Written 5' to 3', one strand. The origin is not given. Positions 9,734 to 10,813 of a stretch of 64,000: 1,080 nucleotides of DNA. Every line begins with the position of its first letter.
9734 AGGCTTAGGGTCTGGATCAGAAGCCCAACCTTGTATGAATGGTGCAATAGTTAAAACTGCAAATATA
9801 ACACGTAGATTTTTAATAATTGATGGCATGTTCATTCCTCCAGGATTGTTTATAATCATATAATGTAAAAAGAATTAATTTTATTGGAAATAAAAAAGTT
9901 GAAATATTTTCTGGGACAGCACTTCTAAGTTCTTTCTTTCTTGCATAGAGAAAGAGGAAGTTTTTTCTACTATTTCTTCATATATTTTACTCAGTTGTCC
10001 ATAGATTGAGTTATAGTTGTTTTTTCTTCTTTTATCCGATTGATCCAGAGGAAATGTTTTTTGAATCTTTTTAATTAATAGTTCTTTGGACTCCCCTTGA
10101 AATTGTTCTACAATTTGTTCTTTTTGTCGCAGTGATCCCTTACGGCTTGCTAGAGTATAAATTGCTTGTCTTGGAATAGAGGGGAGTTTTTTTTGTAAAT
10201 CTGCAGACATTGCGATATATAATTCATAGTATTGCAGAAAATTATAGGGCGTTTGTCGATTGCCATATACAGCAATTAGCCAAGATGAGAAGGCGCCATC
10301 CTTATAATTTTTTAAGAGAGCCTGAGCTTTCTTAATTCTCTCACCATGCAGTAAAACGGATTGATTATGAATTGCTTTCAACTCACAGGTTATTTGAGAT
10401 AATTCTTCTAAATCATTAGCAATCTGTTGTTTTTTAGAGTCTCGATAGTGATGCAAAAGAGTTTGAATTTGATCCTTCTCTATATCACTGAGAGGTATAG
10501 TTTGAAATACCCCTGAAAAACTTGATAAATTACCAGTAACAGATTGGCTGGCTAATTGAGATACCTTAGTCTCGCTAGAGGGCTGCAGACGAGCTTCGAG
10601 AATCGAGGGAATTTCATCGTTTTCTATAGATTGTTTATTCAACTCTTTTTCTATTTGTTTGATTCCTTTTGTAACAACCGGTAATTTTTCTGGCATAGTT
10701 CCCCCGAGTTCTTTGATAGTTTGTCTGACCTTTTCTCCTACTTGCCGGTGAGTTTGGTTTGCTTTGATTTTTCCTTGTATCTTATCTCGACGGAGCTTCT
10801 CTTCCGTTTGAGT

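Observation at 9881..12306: Chromosomal ParA plus a full-length DinD fused to a pGP6-D/CT583-type domain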

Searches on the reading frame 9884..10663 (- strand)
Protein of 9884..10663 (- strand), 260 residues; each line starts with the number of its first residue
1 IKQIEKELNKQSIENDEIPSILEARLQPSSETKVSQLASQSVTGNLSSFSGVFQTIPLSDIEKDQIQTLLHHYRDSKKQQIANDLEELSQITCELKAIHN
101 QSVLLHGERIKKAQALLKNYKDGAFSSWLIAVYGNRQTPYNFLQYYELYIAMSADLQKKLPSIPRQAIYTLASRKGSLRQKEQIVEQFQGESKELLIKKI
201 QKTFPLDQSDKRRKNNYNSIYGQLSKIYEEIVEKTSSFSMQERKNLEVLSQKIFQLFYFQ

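Call 8: find_homologous_proteins(query=window:9884-10663:-, max_evalue=0.001)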
Query seq(260 aa) (260 aa): 2353 proteins with E <= 0.001 among 3148 candidates; the best 120 are listed.
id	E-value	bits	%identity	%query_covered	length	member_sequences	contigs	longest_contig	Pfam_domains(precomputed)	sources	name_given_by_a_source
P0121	1.2e-146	504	100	92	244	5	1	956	PF03677.19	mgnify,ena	mgnify:FL=1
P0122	2.1e-140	484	89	100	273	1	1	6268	PF03677.19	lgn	-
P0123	6.8e-117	407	76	98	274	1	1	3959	PF03677.19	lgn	-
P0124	9.1e-114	397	73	99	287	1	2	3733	PF03677.19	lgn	-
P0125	2.6e-67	245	51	90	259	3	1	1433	PF03677.19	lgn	-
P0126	9.2e-67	243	54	82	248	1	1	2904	PF03677.19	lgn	-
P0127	9.6e-67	243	49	93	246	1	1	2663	PF03677.19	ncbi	-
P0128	2.8e-66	241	49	92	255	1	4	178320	PF03677.19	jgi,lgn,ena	-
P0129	3.8e-66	241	52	89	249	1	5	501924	PF03677.19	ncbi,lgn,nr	ncbi:MAG: CT583 family protein [Verrucomicrobia bacterium]|nr:CT583 family protein [Verrucomicrobiot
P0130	4.7e-66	241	51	90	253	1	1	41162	PF03677.19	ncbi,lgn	-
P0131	5.7e-66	240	53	83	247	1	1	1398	PF03677.19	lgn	-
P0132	9.1e-66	240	51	89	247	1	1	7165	PF03677.19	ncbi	-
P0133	1.7e-65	239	57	77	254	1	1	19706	PF03677.19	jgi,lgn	-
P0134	2.1e-65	238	52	86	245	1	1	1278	PF03677.19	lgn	-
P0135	2.2e-65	238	50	89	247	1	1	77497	PF03677.19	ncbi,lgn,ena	-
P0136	2.6e-65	238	50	90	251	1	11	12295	PF03677.19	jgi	jgi:hypothetical protein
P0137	4.9e-65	237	50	89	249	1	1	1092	PF03677.19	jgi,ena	-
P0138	6.6e-65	237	53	85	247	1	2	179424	PF03677.19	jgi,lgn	jgi:hypothetical protein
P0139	7.5e-65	237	52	85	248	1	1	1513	PF03677.19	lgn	-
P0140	9.1e-65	236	49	87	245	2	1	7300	PF03677.19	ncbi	-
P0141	1.0e-64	236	51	85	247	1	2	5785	PF03677.19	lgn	-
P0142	1.1e-64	236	51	92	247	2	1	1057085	PF03677.19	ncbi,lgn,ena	-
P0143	1.3e-64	236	51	89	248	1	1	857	PF03677.19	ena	-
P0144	1.3e-64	236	49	88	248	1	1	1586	PF03677.19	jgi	jgi:hypothetical protein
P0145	1.5e-64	236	54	82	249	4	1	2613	PF03677.19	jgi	-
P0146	1.6e-64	236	53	81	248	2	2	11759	PF03677.19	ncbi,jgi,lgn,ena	jgi:hypothetical protein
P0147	1.6e-64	236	49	90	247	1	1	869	PF03677.19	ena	-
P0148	1.8e-64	235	52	86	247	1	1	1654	PF03677.19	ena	-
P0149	1.9e-64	235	49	91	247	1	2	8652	PF03677.19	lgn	-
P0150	2.2e-64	235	48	93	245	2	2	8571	PF03677.19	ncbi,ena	-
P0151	2.6e-64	235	51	85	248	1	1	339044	PF03677.19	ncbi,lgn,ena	-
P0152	3.0e-64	235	50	90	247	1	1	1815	PF03677.19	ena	-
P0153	3.5e-64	234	56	75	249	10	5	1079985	PF03677.19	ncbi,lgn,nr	ncbi:MAG: CT583 family protein [Parachlamydiales bacterium]|nr:CT583 family protein [Candidatus Ache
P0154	4.2e-64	234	49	88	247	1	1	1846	PF03677.19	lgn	-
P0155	4.7e-64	234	49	92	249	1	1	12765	PF03677.19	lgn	-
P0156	4.7e-64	234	50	90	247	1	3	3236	PF03677.19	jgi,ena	-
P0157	5.4e-64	234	50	88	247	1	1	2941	PF03677.19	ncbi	-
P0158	6.4e-64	234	51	82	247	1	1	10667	PF03677.19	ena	-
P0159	6.4e-64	234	49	90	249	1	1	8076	PF03677.19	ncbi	-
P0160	6.5e-64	234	48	92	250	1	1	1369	PF03677.19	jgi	jgi:hypothetical protein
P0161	6.9e-64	233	51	87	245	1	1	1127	PF03677.19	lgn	-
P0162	8.8e-64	233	50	85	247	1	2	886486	PF03677.19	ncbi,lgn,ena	-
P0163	9.5e-64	233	49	90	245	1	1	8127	PF03677.19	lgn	-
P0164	1.0e-63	233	52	87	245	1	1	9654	PF03677.19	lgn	-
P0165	1.2e-63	233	49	91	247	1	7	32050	PF03677.19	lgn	-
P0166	1.2e-63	233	56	77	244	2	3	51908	PF03677.19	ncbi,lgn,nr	ncbi:MAG TPA: CT583 family protein [Rhabdochlamydiaceae bacterium]|nr:CT583 family protein [Rhabdoch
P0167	1.3e-63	233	49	88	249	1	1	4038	PF03677.19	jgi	-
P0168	1.3e-63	233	51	84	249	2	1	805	PF03677.19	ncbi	-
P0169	1.3e-63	233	52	83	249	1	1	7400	PF03677.19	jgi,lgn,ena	-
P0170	1.4e-63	233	55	74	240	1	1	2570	PF03677.19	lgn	-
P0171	1.5e-63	232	52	87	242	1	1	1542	PF03677.19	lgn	-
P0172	1.7e-63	232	55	75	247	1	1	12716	PF03677.19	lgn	-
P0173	1.7e-63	232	51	85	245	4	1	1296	PF03677.19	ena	-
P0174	1.9e-63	232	48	88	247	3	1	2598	PF03677.19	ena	-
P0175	2.0e-63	232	53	78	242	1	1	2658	PF03677.19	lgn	-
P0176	2.0e-63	232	51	85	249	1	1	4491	PF03677.19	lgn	-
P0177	2.2e-63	232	52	80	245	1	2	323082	PF03677.19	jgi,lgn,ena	-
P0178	2.4e-63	232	56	76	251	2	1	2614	PF03677.19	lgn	-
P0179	2.4e-63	232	51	85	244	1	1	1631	PF03677.19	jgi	jgi:hypothetical protein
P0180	2.6e-63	232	55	76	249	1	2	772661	PF03677.19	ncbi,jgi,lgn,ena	jgi:hypothetical protein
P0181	2.9e-63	231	50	85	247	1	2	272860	PF03677.19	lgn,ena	-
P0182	3.3e-63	231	54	77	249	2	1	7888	PF03677.19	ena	-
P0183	3.5e-63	231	50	88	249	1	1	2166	PF03677.19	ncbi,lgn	-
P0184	3.5e-63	231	49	90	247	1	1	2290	PF03677.19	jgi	jgi:hypothetical protein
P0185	3.8e-63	231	50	88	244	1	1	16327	PF03677.19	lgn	-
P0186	4.0e-63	231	50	85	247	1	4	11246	PF03677.19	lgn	-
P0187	4.5e-63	231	50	83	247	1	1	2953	PF03677.19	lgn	-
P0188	5.0e-63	231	54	80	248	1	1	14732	PF03677.19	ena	-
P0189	5.0e-63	231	46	92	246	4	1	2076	PF03677.19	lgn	-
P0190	6.0e-63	230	50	87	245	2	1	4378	PF03677.19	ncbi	ncbi:MAG: CT583 family protein [Chlamydiota bacterium]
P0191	6.1e-63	230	49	90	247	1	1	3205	PF03677.19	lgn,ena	-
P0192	6.2e-63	230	49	90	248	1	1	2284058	PF03677.19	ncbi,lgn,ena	-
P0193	6.7e-63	230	51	85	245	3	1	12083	PF03677.19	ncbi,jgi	jgi:hypothetical protein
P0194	7.0e-63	230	48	92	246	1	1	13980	PF03677.19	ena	-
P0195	7.4e-63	230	48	89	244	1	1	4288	PF03677.19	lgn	-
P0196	7.4e-63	230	53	80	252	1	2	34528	PF03677.19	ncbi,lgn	-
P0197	8.2e-63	230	53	84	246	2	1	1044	PF03677.19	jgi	jgi:RecG-like helicase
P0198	8.2e-63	230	44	94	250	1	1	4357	PF03677.19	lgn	-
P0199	8.5e-63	230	48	88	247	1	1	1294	PF03677.19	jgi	jgi:hypothetical protein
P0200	8.8e-63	230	55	77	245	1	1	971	PF03677.19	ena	-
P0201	9.2e-63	230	50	88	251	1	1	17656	PF03677.19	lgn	-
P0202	9.7e-63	230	51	83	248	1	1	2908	PF03677.19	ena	-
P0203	9.9e-63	230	55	77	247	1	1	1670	PF03677.19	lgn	-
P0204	1.0e-62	230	51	84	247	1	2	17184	PF03677.19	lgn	-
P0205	1.0e-62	230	52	80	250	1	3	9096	PF03677.19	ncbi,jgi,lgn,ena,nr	ncbi:MAG TPA: CT583 family protein [Chlamydiales bacterium]|nr:CT583 family protein [Chlamydiales ba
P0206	1.1e-62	230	50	85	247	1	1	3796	PF03677.19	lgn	-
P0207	1.1e-62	230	50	83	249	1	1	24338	PF03677.19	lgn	-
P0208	1.1e-62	230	54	75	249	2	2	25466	PF03677.19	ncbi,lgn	-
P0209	1.2e-62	229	52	81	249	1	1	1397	PF03677.19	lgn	-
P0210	1.2e-62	229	50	85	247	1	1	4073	PF03677.19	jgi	jgi:hypothetical protein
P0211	1.3e-62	229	47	91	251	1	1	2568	PF03677.19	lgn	-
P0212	1.4e-62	229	50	85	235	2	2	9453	PF03677.19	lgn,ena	-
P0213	1.5e-62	229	49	88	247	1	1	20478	PF03677.19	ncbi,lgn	-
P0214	1.5e-62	229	50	83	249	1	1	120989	PF03677.19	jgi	jgi:Uncharacterised protein family (UPF0137)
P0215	1.6e-62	229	54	76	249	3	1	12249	PF03677.19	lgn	-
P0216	1.6e-62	229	50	86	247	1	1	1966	PF03677.19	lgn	-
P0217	1.6e-62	229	49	91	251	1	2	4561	PF03677.19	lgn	-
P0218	1.7e-62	229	52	85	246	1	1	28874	PF03677.19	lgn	-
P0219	1.8e-62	229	47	89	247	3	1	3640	PF03677.19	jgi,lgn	jgi:hypothetical protein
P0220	1.9e-62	229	53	78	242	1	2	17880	PF03677.19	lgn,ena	-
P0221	2.1e-62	229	51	85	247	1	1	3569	PF03677.19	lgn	-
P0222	2.1e-62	229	56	75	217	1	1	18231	PF03677.19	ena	-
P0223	2.2e-62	229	50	85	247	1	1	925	PF03677.19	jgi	-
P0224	2.2e-62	229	47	92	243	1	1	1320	PF03677.19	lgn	-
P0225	2.2e-62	229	49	88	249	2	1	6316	PF03677.19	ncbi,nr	ncbi:MAG: CT583 family protein [Bacteroidetes bacterium]|nr:CT583 family protein [Bacteroidota bacte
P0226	2.3e-62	229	50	84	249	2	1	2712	PF03677.19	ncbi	-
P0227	2.3e-62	228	54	75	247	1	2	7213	PF03677.19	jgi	-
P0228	2.4e-62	228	53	78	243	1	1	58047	PF03677.19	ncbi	-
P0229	2.6e-62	228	47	89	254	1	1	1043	PF03677.19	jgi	jgi:F0F1-type ATP synthase delta subunit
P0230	2.6e-62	228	52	80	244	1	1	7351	PF03677.19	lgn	-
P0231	2.7e-62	228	50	88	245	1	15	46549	PF03677.19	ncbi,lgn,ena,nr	ncbi:MAG: hypothetical protein EB053_02720 [Chlamydiae bacterium]|nr:hypothetical protein [Chlamydio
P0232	2.9e-62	228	50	89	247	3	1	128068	PF03677.19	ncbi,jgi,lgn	ncbi:MAG: hypothetical protein RLZZ453_849 [Chlamydiota bacterium]|jgi:hypothetical protein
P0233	3.0e-62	228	50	85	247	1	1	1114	PF03677.19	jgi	jgi:hypothetical protein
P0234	3.1e-62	228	50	88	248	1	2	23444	PF03677.19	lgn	-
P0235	3.2e-62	228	55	75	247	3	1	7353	PF03677.19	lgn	-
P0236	3.5e-62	228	54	76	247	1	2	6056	PF03677.19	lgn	-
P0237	3.6e-62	228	46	92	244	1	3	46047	PF03677.19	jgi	jgi:hypothetical protein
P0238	3.6e-62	228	57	76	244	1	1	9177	PF03677.19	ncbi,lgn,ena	-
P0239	3.6e-62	228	47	88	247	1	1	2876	PF03677.19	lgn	-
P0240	3.6e-62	228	49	88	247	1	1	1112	PF03677.19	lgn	-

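Call 11: find_encoding_contigs(protein=P0122, flank=6000, max_places=3)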
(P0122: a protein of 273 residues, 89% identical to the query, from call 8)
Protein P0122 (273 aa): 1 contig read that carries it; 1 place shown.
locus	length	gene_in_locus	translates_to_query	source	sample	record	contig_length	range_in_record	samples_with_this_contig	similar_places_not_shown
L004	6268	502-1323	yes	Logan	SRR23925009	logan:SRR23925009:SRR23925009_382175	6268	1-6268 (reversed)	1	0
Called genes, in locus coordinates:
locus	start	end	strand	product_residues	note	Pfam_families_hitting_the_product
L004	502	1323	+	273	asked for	PF03677:UPF0137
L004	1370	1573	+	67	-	-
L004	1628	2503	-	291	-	PF00701:DHDPS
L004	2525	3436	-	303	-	PF07690:MFS_1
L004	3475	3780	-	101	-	PF07690:MFS_1 (weak)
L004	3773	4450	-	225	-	PF03167:UDG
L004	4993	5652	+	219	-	PF24894:Hexapep_GlmU (faint), PF00132:Hexapep, PF25084:LbH_EIF2B, PF25087:GMPPB_C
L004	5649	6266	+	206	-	?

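Call 28: find_related_loci(query=A1, collection=genome_contigs, flank=6000)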
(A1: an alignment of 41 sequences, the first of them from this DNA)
Query A1 (260 aa) in genome_contigs; peptide patterns used: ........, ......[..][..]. (x = any residue, [..] = any of these).
492 stretches matched a pattern; 468 encode a relative of the query (tblastn E <= 1e-3); the best 80 are kept; 80 distinct loci.
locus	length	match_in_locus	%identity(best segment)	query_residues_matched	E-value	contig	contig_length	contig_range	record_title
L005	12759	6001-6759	77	1-253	2e-127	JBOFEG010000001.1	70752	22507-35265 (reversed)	MAG: Chlamydiales bacterium isolate WFFMC_MAG_130 k139_682157_flag=0_multi=6.9983_len=70752, whole genome shotgun sequen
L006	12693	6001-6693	52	18-249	1e-73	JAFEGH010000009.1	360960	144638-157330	MAG: Verrucomicrobia bacterium isolate SZAS-12 LIN-97__9__length-360960, whole genome shotgun sequence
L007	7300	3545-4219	49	33-257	2e-72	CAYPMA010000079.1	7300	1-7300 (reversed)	MAG TPA_asm: uncultured bacterium isolate binchicken_co129_128 genome assembly, contig: NODE_34264_length_7300_cov_4.927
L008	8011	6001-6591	56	20-215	2e-71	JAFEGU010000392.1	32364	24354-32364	MAG: Verrucomicrobia bacterium isolate SZAS-8 LIN-198__392__length-32364, whole genome shotgun sequence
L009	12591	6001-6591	56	20-215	5e-71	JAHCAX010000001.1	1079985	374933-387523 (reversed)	MAG: Candidatus Acheromyda pituitae isolate ACE_VER1 VER1_1, whole genome shotgun sequence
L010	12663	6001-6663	50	18-239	2e-70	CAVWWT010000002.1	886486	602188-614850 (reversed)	MAG: uncultured Verrucomicrobiae bacterium isolate MFD09495.bin.1.136 genome assembly, contig: contig_1581, whole genome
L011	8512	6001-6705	50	16-249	1e-69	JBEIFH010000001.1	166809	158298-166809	MAG: Chlamydiia bacterium isolate Sample-102-S2-bin-28 Sample_102_S2-bin_28-k141_886967, whole genome shotgun sequence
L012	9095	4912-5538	52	20-226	2e-69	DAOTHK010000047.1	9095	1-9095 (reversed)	MAG TPA_asm: Chlamydiales bacterium isolate AMR_MDS_3053 NODE_9122_length_9095_cov_5.253208, whole genome shotgun sequen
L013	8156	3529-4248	48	18-257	2e-69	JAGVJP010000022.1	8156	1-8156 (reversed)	MAG: Parachlamydiales bacterium isolate SW_11 c_000000044875, whole genome shotgun sequence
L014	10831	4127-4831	49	16-249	2e-69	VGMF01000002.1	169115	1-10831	MAG: Chlamydiae bacterium isolate K_DeepCast_35m_m2_096 K_DeepCast_35m_m2_096_Ga0194129_10000092, whole genome shotgun s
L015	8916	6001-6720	47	1-246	5e-69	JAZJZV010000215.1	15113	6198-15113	MAG: Chlamydiota bacterium isolate ADI_H2L1_1_122_18_3-bin038_1 ADIH2L11_B038_1_000000000215, whole genome shotgun seque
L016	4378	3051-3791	48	18-260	3e-69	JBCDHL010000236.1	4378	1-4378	MAG: Chlamydiota bacterium isolate P01_H01_bin.155 k141_676625_length_4378_cov_6.0000, whole genome shotgun sequence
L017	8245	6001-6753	43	7-257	5e-69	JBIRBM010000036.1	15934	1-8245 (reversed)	MAG: Parachlamydiaceae bacterium isolate WGG20204 k141_124123_length_15934_SRR21875704, whole genome shotgun sequence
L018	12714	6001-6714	48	10-246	1e-68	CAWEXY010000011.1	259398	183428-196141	MAG: uncultured Verrucomicrobiae bacterium isolate MFD04780.bin.2.55 genome assembly, contig: contig_24264, whole genome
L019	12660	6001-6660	51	11-231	9e-69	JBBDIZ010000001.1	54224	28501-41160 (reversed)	MAG: Simkaniaceae bacterium isolate LejiaA_41_40 Lejia_A_1047_length_54224_cov_25, whole genome shotgun sequence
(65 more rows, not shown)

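Call 49: predict_structure(alignment_id=A1)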
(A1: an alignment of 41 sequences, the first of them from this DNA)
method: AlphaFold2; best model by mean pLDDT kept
length: 260 residues; sequences in the alignment: 41
mean_pLDDT: 84.3   pTM: 0.68
mean pLDDT of the five models: 84.3, 83.6, 83.0, 81.5, 81.4
residues with pLDDT >= 90: 147; 70-90: 57; 50-70: 48; < 50: 8
segments of 3 or more residues with pLDDT < 50: 25-31
pLDDT, mean of each block of 10 residues (from residue 1): 58 53 49 55 55 81 97 92 96 87 90 96 96 90 96 95 96 96 97 96 91 84 89 80 91 85
secondary structure, 60 per line:
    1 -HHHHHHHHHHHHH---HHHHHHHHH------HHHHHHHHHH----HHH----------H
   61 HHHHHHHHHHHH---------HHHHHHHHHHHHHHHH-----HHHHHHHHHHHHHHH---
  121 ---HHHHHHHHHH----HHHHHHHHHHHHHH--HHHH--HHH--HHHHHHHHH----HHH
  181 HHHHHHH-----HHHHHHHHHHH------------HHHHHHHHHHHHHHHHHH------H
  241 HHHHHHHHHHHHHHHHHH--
elements in order: H2-14 H18-26 H33-42 H60-72 H82-97 H103-117 H124-133 H138-151 H154-157 H165-173 H178-187 H193-203 H216-233 H240-258

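Call 52: fold_search(model_id=the predicted structure, library=pdb)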
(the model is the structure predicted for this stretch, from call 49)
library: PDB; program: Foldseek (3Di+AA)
matches with E <= 10: 86; with E <= 0.001: 0
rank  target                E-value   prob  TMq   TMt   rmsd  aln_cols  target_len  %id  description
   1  7nfu_B                3.0e-01  0.75  0.32  0.38  10.8       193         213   11  Crystal structure of C-terminally truncated Geobacillus thermoleovorans nucleoid occlusion protein Noc (released 2021-02-17)
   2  8iom                  6.9e-01  0.08  0.13  0.16  19.6       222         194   14  Crystal structure of the carboxy-terminal channel-forming domain of Colicin Ib (released 2023-04-05)
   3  5urm_A                1.6e+00  0.12  0.18  0.04  13.2       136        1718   12  Crystal structure of human BRR2 in complex with T-1206548 (released 2017-07-19)
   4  6qv3                  1.6e+00  0.11  0.20  0.05  13.3       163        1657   10  Crystal structure of the Ski2 RNA-helicase Brr2 from Chaetomium thermophilum bound to ADP (released 2020-01-15)
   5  1w33_A                2.2e+00  0.06  0.16  0.19  15.7       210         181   11  BbCRASP-1 from Borrelia Burgdorferi (released 2005-02-09)
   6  5urj                  2.3e+00  0.08  0.18  0.04  14.1       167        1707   10  Crystal structure of human BRR2 in complex with T-3905516 (released 2017-07-19)
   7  3h3a_B                2.3e+00  0.06  0.17  0.12  15.4       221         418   12  The complex structure of CCA-adding enzyme with CTP (released 2009-10-13)
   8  4umk_C                2.5e+00  0.63  0.36  0.47   3.5       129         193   14  The complex of Spo0J and parS DNA in chromosomal partition system (released 2015-05-13)
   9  7upp_A                2.5e+00  0.11  0.24  0.21  18.9       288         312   12  Crystal structure of designed heterotrimeric assembly DHT03_2arm_A21/B21/C long (released 2022-12-14)
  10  5urk                  3.1e+00  0.07  0.20  0.05  12.9       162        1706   15  Crystal structure of human BRR2 in complex with T-3935799 (released 2017-07-19)
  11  5vao_B                3.1e+00  0.06  0.13  0.23  17.6       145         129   11  Crystal structure of eVP30 C-terminus and eNP peptide (released 2017-06-21)
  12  5cwf_D                3.3e+00  0.08  0.17  0.23  11.1       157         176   15  Crystal structure of de novo designed helical repeat protein DHR8 (released 2015-12-16)
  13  9qdp                  3.3e+00  0.06  0.14  0.17  11.8       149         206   11  De novo designed enzyme for Morita-Baylis-Hillman reaction MBH2 (released 2025-12-10)
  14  3us6                  3.3e+00  0.03  0.12  0.18  19.1       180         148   13  Crystal Structure of Histidine-containing Phosphotransfer Protein MtHPt1 from Medicago truncatula (released 2012-01-18)
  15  8h6e_4D               3.4e+00  0.02  0.12  0.10  19.3       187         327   14  Cryo-EM structure of human exon-defined spliceosome in the late pre-B state. (released 2024-05-01)
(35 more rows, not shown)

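Call 53: search_solved_structures(query=A1, max_evalue=10, show_alignments=3)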
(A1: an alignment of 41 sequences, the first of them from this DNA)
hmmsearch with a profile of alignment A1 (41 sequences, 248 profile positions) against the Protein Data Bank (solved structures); distinct sequences matched with E-value up to 10: 71 (the best 60 are shown).
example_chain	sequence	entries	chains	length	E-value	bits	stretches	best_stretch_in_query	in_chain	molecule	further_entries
1p3o_B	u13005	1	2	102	0.18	14.3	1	141-214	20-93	Histone H4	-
1p3g_B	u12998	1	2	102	0.2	14.2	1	141-214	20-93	Histone H4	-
2hio_D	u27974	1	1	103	0.21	14.1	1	141-217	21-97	PROTEIN (HISTONE H4)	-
9igx_F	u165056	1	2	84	0.22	14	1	142-214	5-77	Histone H4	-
9l06_B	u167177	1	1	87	0.23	14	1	142-214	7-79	Histone H4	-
7xct_F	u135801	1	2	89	0.23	14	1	141-214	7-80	Histone H4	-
6fq5_B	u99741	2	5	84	0.23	14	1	142-214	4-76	Histone H4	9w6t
6iy2_B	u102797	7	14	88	0.24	13.9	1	142-214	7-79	Histone H4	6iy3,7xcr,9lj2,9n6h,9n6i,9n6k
1aoi_B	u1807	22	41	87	0.24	13.9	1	142-214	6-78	HISTONE H4 | HISTONE H2A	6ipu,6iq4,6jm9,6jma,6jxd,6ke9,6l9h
6fq8_B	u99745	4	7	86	0.24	13.9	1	142-214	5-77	Histone H4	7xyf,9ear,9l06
8jla_B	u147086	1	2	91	0.24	13.9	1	141-214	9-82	Histone H4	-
8hqy_B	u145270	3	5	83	0.24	13.9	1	142-214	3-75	Histone H4 (Fragment) | Histone H4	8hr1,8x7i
6fq5_F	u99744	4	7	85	0.24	13.9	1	142-214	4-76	Histone H4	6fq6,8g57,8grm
3n2s_A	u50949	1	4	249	0.24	13.9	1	124-176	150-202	NADPH-dependent nitro/flavin reductase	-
5mlu_B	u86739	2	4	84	0.25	13.9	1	142-214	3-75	Histone H4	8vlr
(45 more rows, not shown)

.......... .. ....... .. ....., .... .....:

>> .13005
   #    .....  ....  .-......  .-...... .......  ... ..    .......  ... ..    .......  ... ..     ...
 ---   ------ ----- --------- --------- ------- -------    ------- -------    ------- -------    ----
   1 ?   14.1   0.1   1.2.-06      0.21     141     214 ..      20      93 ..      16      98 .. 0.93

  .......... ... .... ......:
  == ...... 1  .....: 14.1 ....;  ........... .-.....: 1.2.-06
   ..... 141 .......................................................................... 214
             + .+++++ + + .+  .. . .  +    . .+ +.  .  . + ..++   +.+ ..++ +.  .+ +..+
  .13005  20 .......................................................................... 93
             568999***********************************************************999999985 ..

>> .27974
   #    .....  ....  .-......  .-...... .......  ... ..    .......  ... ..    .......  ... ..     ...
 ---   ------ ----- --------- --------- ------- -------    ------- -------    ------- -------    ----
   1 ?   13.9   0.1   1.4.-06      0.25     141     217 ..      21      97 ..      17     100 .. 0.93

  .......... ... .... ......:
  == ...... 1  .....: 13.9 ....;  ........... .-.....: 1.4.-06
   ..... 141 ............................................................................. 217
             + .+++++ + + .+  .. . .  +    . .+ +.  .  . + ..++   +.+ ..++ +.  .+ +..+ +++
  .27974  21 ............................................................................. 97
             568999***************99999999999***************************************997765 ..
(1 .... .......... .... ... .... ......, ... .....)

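Call 56: find_encoding_contigs(protein=P0123, flank=4000, max_places=2)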
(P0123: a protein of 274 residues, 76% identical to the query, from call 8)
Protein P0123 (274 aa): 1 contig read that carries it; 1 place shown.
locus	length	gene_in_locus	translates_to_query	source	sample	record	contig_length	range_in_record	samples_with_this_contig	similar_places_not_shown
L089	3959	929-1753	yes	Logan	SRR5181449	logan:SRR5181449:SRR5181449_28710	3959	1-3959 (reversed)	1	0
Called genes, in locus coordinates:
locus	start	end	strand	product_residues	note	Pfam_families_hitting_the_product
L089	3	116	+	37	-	?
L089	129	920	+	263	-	PF01656:CbiA, PF06564:CBP_BcsQ, PF13614:AAA_31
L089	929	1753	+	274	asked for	PF03677:UPF0137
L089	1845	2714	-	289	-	PF00701:DHDPS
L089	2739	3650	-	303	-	PF07690:MFS_1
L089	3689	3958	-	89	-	?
